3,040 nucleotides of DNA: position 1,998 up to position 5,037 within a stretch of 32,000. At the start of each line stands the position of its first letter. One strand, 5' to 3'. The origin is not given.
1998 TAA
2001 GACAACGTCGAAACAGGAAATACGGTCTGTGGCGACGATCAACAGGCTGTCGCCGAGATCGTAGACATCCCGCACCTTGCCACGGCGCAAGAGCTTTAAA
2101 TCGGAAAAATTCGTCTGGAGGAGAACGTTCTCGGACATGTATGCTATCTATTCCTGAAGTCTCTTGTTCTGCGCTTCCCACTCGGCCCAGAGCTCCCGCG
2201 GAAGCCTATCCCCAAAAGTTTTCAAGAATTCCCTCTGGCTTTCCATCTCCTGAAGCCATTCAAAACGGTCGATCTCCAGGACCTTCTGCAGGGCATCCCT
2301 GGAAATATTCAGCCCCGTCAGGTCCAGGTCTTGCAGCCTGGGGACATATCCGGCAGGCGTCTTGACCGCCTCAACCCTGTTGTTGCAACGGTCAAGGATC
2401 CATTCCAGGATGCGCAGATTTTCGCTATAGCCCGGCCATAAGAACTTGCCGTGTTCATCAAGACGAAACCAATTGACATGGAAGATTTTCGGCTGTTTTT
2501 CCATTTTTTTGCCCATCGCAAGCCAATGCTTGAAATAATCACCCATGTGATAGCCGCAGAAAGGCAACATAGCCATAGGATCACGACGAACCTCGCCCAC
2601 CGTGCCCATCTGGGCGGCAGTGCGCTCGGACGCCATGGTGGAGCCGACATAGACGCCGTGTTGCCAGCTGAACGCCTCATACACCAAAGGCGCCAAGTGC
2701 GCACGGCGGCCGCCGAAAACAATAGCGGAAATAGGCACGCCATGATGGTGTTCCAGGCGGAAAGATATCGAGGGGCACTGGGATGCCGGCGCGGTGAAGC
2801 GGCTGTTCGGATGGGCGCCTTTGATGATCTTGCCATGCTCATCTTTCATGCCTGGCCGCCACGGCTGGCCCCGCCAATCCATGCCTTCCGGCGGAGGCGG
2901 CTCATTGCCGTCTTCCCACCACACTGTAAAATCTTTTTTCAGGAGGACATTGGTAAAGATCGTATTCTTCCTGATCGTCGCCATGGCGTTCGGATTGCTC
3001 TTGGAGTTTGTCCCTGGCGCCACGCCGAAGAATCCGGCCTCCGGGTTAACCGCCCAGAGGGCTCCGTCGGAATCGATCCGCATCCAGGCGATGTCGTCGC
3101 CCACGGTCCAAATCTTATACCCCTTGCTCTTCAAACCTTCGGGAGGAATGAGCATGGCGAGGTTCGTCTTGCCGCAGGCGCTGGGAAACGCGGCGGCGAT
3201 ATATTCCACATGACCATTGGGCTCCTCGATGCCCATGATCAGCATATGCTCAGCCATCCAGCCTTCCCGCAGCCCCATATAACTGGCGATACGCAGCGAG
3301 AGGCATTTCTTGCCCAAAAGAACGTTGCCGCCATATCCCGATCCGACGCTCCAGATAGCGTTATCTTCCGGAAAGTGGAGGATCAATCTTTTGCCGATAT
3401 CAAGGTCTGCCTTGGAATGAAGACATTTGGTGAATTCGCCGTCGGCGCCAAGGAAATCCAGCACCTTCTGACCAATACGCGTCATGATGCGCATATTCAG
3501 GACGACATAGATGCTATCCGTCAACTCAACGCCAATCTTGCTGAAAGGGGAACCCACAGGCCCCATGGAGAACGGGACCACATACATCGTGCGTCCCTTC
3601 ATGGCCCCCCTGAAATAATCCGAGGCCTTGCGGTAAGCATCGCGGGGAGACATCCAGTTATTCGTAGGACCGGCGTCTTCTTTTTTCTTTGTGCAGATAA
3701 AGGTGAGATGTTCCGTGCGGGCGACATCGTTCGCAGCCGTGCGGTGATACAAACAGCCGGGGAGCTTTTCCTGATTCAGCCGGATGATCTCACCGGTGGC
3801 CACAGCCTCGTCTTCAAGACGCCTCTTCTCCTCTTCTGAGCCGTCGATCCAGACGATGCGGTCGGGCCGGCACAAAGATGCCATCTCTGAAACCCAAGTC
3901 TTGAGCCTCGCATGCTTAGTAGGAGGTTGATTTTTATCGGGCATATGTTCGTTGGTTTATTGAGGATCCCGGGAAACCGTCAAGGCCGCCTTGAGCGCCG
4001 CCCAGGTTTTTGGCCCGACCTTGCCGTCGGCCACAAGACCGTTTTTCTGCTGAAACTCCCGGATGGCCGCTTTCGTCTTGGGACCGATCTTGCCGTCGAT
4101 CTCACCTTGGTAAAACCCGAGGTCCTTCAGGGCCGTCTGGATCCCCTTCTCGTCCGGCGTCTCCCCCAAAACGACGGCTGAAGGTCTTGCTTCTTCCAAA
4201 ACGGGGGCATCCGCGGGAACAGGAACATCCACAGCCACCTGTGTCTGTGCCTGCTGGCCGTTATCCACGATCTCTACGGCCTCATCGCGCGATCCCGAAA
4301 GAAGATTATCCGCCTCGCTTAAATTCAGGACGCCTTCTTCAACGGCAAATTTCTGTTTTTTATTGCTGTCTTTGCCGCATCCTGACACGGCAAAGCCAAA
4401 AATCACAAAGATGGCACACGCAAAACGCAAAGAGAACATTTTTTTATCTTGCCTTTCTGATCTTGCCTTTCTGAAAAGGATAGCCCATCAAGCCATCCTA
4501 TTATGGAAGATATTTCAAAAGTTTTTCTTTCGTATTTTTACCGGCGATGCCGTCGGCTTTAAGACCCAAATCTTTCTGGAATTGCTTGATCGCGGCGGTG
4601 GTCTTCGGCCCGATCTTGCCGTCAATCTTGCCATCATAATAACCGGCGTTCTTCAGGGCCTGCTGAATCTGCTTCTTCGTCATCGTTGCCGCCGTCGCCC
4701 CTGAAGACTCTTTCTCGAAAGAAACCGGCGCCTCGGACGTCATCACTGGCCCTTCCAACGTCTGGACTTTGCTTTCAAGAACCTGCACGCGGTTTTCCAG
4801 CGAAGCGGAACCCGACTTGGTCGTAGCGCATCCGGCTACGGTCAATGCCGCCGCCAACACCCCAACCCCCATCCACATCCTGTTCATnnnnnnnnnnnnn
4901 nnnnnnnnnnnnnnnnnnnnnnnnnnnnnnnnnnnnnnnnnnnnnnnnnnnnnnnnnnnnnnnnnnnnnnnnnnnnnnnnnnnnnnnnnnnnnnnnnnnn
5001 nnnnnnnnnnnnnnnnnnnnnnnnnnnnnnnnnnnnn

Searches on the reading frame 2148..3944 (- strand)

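Call 15: search_protein_families(library=pfam, proteins=[window:2148-3944:-])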
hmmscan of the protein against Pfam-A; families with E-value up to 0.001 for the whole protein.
window:2148-3944:- (598 aa): 2 families
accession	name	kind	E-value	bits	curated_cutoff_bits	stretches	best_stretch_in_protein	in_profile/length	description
PF00821.23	PEPCK_GTP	-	5.9e-163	542.2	23.8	1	229-595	1-357/357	Phosphoenolpyruvate carboxykinase C-terminal P-loop domain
PF17297.7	PEPCK_N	-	4.9e-89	298.1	23.8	1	17-224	2-217/218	Phosphoenolpyruvate carboxykinase N-terminal domain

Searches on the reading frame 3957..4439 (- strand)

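Call 15: search_protein_families(library=pfam, proteins=[window:3957-4439:-])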
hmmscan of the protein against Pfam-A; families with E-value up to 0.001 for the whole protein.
window:3957-4439:- (160 aa): 3 families
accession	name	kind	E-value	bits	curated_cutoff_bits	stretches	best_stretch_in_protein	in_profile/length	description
PF01471.23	PG_binding_1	-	1.9e-20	73.2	23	1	100-149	8-57/57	Putative peptidoglycan binding domain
PF09374.15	PG_binding_3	-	3.1e-07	30.9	24.6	0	135-154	17-36/76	Predicted Peptidoglycan domain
PF08823.16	PG_binding_2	-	2.2e-05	25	21.1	1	82-133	3-54/74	Putative peptidoglycan binding domain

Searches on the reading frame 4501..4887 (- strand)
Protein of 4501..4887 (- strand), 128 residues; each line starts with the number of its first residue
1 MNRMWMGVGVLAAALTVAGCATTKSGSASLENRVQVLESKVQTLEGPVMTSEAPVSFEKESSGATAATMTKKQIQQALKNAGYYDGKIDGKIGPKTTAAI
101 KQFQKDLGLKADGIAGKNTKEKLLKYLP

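Call 15: search_protein_families(library=pfam, proteins=[window:4501-4887:-])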
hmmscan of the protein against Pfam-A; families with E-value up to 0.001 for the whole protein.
window:4501-4887:- (128 aa): 3 families
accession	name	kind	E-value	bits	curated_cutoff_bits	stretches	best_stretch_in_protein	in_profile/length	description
PF01471.23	PG_binding_1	-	1.2e-19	70.7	23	1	72-123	6-57/57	Putative peptidoglycan binding domain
PF09374.15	PG_binding_3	-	4.3e-05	24.1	24.6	0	74-101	6-32/76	Predicted Peptidoglycan domain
PF08823.16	PG_binding_2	-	9.7e-05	23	21.1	1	61-104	8-51/74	Putative peptidoglycan binding domain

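Call 50: find_homologous_proteins(query=window:4501-4887:-, max_evalue=1e-20)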
Query window:4501-4887:- (128 aa): 80 proteins with E <= 1e-20 among 180 candidates.
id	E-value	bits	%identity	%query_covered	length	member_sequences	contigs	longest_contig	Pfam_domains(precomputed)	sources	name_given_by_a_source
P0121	1.2e-72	259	97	100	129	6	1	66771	PF01471.24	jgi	-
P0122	5.4e-67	241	91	100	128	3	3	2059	PF09374.16,PF01471.24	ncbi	-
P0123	1.0e-64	234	89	100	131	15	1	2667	PF09374.16,PF01471.24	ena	-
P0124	1.1e-64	234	87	100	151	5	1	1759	PF09374.16,PF01471.24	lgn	-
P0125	4.8e-62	225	85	100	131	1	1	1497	PF01471.24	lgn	-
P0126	7.5e-44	167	67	100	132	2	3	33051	PF09374.16,PF08823.17,PF01471.24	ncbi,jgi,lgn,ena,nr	ncbi:MAG: peptidoglycan-binding domain-containing protein [Candidatus Omnitrophica bacterium]|nr:pep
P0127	1.0e-41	160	62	99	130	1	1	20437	PF01471.24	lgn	-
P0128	4.3e-41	158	63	99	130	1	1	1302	PF01471.24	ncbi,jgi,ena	-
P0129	7.4e-41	157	66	99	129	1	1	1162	PF01471.24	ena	-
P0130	1.2e-38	150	66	93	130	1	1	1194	PF01471.24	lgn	-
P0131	1.4e-38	150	71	88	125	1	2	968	PF08823.17,PF01471.24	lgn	-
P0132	1.5e-38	150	66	94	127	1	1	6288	PF09374.16,PF08823.17,PF01471.24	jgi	jgi:peptidoglycan hydrolase-like protein with peptidoglycan-binding domain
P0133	2.1e-38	149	58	100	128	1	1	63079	PF09374.16,PF01471.24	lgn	-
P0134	2.3e-38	149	63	98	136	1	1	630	PF09374.16,PF01471.24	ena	-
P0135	2.4e-38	149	63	94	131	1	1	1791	PF09374.16,PF01471.24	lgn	-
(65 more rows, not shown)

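Call 51: find_encoding_contigs(protein=P0121, flank=1500, max_places=2)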
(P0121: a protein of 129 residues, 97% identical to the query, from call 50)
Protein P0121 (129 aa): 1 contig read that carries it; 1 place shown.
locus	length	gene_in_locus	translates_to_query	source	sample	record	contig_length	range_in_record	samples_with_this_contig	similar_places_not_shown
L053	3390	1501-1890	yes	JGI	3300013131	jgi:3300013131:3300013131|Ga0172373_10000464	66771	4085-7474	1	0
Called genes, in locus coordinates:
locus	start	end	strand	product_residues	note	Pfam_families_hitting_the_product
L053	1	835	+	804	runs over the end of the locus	PF00989:PAS, PF08447:PAS_3 (faint), PF08448:PAS_4, PF13426:PAS_9 (weak), PF00989:PAS, PF13426:PAS_9, PF00990:GGDEF, PF13487:HD_5, +1 more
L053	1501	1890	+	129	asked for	PF01471:PG_binding_1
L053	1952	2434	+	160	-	PF09374:PG_binding_3 (faint), PF01471:PG_binding_1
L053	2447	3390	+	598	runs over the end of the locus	PF17297:PEPCK_N, PF00821:PEPCK_GTP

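Call 52: find_encoding_contigs(protein=P0126, flank=1500, max_places=3)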
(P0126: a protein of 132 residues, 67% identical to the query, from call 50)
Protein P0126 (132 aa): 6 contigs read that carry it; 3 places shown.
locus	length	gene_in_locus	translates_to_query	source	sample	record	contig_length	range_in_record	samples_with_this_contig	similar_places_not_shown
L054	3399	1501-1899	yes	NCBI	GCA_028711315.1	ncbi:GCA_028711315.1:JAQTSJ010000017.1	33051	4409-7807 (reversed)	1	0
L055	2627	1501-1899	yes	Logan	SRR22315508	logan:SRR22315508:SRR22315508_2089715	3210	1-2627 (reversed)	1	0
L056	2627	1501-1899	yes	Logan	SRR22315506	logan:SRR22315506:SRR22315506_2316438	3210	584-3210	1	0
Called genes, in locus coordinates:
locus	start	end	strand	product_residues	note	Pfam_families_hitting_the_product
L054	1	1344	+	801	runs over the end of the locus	PF00989:PAS (weak), PF08447:PAS_3 (faint), PF08448:PAS_4 (weak), PF13426:PAS_9 (weak), PF00989:PAS, PF13426:PAS_9, PF00990:GGDEF, PF13487:HD_5, +1 more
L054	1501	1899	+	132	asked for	PF08823:PG_binding_2 (faint), PF01471:PG_binding_1, PF09374:PG_binding_3 (faint)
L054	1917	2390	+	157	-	PF01471:PG_binding_1, PF09374:PG_binding_3 (faint)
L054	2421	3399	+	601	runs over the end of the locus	PF17297:PEPCK_N, PF00821:PEPCK_GTP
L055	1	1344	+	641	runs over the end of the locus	?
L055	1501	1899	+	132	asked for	PF08823:PG_binding_2 (faint), PF01471:PG_binding_1, PF09374:PG_binding_3 (faint)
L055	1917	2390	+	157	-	PF01471:PG_binding_1, PF09374:PG_binding_3 (faint)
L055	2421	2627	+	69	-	?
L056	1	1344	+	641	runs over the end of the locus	?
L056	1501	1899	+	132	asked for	PF08823:PG_binding_2 (faint), PF01471:PG_binding_1, PF09374:PG_binding_3 (faint)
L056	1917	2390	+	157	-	PF01471:PG_binding_1, PF09374:PG_binding_3 (faint)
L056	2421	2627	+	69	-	?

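Call 53: find_encoding_contigs(protein=P0122, flank=1500, max_places=3)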
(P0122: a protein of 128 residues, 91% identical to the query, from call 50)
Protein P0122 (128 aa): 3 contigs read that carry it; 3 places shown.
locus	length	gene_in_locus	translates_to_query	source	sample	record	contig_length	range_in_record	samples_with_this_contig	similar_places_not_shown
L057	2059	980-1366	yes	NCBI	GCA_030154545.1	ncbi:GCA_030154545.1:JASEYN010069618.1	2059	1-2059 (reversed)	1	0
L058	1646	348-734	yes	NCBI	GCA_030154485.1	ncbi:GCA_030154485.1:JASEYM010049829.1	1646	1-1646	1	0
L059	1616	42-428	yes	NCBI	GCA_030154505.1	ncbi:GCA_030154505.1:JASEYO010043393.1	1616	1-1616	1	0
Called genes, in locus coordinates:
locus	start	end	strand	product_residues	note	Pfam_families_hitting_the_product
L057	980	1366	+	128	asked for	PF01471:PG_binding_1, PF09374:PG_binding_3 (faint)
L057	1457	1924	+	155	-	PF01471:PG_binding_1, PF09374:PG_binding_3 (faint)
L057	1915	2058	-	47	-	?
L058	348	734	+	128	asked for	PF01471:PG_binding_1, PF09374:PG_binding_3 (faint)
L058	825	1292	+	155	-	PF01471:PG_binding_1, PF09374:PG_binding_3 (faint)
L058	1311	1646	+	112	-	?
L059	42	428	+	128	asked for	PF01471:PG_binding_1, PF09374:PG_binding_3 (faint)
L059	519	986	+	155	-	PF01471:PG_binding_1, PF09374:PG_binding_3 (faint)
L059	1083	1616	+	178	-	?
